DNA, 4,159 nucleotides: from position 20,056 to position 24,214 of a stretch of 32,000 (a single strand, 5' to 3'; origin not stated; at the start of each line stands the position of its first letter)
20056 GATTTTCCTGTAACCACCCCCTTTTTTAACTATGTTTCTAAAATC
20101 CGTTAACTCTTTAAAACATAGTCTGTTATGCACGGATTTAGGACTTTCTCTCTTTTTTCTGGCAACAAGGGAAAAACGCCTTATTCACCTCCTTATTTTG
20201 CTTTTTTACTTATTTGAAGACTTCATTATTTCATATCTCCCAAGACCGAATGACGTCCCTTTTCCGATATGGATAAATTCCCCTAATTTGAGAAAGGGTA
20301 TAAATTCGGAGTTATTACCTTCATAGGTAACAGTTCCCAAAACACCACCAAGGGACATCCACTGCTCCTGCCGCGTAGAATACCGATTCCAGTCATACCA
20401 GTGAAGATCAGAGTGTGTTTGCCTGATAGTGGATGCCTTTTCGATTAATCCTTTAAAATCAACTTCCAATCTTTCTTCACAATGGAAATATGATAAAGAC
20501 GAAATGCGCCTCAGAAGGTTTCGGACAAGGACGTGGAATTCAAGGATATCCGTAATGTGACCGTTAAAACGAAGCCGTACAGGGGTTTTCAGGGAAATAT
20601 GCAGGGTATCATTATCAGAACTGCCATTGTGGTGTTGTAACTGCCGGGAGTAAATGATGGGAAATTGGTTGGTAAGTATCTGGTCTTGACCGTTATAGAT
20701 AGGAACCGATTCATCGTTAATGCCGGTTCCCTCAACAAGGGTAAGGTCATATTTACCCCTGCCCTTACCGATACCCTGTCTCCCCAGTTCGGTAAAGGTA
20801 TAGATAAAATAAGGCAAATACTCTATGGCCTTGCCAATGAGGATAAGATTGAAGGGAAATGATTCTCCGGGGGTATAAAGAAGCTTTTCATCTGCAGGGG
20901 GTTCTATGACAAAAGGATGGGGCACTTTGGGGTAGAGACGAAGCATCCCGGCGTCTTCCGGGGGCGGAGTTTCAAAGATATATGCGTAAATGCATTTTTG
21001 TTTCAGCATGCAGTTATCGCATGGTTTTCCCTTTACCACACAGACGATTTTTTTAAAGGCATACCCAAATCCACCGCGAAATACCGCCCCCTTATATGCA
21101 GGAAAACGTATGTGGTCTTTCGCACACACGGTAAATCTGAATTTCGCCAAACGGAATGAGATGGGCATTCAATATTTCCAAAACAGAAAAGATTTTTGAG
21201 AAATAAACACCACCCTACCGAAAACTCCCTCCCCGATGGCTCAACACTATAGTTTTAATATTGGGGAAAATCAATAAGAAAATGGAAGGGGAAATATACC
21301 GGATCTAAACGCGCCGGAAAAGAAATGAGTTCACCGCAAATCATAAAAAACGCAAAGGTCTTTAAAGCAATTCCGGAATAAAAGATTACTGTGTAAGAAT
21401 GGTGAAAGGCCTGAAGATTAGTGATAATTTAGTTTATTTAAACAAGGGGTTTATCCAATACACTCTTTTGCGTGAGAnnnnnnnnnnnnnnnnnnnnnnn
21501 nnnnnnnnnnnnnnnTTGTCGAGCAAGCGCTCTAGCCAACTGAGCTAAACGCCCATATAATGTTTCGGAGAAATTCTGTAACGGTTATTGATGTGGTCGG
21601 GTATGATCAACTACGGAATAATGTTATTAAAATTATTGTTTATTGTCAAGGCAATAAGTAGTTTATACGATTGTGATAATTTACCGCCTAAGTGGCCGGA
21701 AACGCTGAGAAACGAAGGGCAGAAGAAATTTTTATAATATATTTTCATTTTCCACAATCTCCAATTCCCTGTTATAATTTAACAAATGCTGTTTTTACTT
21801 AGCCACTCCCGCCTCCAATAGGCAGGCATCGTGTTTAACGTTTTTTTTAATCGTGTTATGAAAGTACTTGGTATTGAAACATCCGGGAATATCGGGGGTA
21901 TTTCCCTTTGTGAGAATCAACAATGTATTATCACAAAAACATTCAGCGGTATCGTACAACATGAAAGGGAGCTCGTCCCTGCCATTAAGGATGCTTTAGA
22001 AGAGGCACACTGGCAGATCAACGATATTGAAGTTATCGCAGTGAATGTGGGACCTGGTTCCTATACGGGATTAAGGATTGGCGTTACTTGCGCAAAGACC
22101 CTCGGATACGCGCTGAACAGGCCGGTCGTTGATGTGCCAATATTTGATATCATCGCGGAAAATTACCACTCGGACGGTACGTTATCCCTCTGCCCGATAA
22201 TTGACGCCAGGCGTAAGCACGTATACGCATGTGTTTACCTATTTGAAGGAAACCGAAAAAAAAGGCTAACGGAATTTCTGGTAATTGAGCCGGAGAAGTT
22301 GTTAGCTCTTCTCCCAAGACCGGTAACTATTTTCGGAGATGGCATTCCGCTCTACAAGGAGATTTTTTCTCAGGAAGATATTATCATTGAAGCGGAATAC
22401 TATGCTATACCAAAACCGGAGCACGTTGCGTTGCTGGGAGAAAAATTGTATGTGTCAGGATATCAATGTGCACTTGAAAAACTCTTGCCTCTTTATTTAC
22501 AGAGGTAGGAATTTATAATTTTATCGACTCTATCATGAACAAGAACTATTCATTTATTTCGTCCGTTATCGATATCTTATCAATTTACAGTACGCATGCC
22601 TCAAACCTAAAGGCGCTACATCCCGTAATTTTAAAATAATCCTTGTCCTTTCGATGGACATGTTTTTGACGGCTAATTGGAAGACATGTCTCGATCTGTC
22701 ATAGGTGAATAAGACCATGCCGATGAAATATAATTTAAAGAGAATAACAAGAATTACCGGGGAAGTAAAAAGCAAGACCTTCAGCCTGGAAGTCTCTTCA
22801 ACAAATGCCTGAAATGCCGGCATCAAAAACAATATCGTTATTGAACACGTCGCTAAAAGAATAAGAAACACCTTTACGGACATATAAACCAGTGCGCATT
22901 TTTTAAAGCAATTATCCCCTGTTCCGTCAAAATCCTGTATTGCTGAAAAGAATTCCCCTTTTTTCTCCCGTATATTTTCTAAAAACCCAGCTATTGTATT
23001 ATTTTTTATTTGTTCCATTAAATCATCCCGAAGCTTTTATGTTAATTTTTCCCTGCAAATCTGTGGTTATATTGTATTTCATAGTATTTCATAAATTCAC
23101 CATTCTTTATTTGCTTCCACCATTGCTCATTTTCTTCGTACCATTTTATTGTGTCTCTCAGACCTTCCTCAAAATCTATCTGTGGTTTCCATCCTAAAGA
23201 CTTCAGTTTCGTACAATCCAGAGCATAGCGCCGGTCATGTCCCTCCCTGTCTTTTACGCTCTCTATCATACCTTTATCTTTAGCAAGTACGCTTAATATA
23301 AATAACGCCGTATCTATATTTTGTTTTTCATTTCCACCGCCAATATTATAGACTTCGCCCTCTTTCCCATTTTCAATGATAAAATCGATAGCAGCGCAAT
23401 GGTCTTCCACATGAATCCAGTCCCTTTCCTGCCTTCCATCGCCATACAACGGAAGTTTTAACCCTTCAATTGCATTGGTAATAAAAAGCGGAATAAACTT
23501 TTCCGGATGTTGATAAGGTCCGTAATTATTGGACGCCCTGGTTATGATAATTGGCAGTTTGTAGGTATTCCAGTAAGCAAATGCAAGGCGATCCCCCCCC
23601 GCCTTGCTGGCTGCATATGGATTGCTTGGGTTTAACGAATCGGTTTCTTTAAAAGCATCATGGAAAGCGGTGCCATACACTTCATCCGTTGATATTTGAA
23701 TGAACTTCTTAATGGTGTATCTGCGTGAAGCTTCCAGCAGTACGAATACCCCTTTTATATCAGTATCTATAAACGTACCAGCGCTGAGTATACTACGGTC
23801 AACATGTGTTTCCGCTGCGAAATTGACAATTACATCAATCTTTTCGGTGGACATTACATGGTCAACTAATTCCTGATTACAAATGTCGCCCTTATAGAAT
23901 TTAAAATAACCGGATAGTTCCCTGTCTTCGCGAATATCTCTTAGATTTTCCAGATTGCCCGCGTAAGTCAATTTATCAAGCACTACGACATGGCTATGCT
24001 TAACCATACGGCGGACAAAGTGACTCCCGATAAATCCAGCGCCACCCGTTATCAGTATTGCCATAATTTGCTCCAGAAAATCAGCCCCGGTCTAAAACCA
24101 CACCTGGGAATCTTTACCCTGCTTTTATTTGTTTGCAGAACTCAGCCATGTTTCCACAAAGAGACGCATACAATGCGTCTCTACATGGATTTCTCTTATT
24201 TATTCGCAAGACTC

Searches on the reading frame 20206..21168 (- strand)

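Call 27: search_protein_families(library=pfam, proteins=[window:20206-21168:-], max_evalue=0.01)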
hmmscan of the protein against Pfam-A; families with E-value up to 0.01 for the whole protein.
window:20206-21168:- (320 aa): 1 family
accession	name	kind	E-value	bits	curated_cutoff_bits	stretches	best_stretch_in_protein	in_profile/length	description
PF10040.14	CRISPR_Cas6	-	6.8e-20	72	25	1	192-312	2-89/89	CRISPR-associated endoribonuclease Cas6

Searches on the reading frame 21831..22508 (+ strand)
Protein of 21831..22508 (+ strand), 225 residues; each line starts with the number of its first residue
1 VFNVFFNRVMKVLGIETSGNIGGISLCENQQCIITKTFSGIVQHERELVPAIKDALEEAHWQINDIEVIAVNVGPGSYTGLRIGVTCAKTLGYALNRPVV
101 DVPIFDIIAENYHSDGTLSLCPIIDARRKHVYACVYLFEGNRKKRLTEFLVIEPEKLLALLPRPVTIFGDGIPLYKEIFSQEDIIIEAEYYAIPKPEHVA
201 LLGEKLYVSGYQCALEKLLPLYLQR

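Call 27: search_protein_families(library=pfam, proteins=[window:21831-22508:+], max_evalue=0.01)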
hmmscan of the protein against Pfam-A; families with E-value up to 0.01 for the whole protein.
window:21831-22508:+ (225 aa): 1 family
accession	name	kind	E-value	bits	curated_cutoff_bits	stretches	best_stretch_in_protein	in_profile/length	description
PF00814.31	TsaD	-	2.2e-28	100.1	24.8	1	43-178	28-190/264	tRNA N6-adenosine threonylcarbamoyltransferase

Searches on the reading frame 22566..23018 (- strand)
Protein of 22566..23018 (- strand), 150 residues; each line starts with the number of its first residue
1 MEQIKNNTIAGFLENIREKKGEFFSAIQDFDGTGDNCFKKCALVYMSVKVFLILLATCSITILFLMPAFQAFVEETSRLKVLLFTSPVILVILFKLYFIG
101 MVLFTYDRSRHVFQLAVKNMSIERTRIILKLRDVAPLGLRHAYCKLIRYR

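Call 27: search_protein_families(library=pfam, proteins=[window:22566-23018:-], max_evalue=0.01)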
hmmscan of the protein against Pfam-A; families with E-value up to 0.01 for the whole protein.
window:22566-23018:- (150 aa): 1 family
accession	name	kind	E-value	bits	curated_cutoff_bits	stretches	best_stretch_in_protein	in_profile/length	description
PF05987.18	DUF898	-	0.0027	17.3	28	1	29-131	172-268/336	Bacterial protein of unknown function (DUF898)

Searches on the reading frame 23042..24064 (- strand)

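Call 27: search_protein_families(library=pfam, proteins=[window:23042-24064:-], max_evalue=0.01)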
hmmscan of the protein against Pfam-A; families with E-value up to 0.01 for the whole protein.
window:23042-24064:- (340 aa): 8 families
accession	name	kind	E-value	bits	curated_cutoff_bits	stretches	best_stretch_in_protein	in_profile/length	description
PF16363.11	GDP_Man_Dehyd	-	2e-80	271.2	27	1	4-305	1-332/332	GDP-mannose 4,6 dehydratase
PF01370.27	Epimerase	-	1.1e-68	231.6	20.9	1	3-242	1-240/240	NAD dependent epimerase/dehydratase family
PF04321.23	RmlD_sub_bind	-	4.2e-20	72.4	27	1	1-308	1-284/287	RmlD substrate binding domain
PF02719.21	Polysacc_synt_2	-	3.1e-16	59.9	20.2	1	3-256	1-243/293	Polysaccharide biosynthesis protein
PF01073.25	3Beta_HSD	-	1.6e-15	57.3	22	1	4-221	1-220/280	3-beta hydroxysteroid dehydrogenase/isomerase family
PF07993.18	NAD_binding_4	-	2.1e-10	40.6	20.1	1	5-182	1-209/258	Male sterility protein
PF00106.31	adh_short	-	0.00026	21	26.6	1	2-109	2-115/195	short chain dehydrogenase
PF13460.12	NAD_binding_10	-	0.00059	20.2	27.2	1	7-154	1-124/184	NAD(P)H-binding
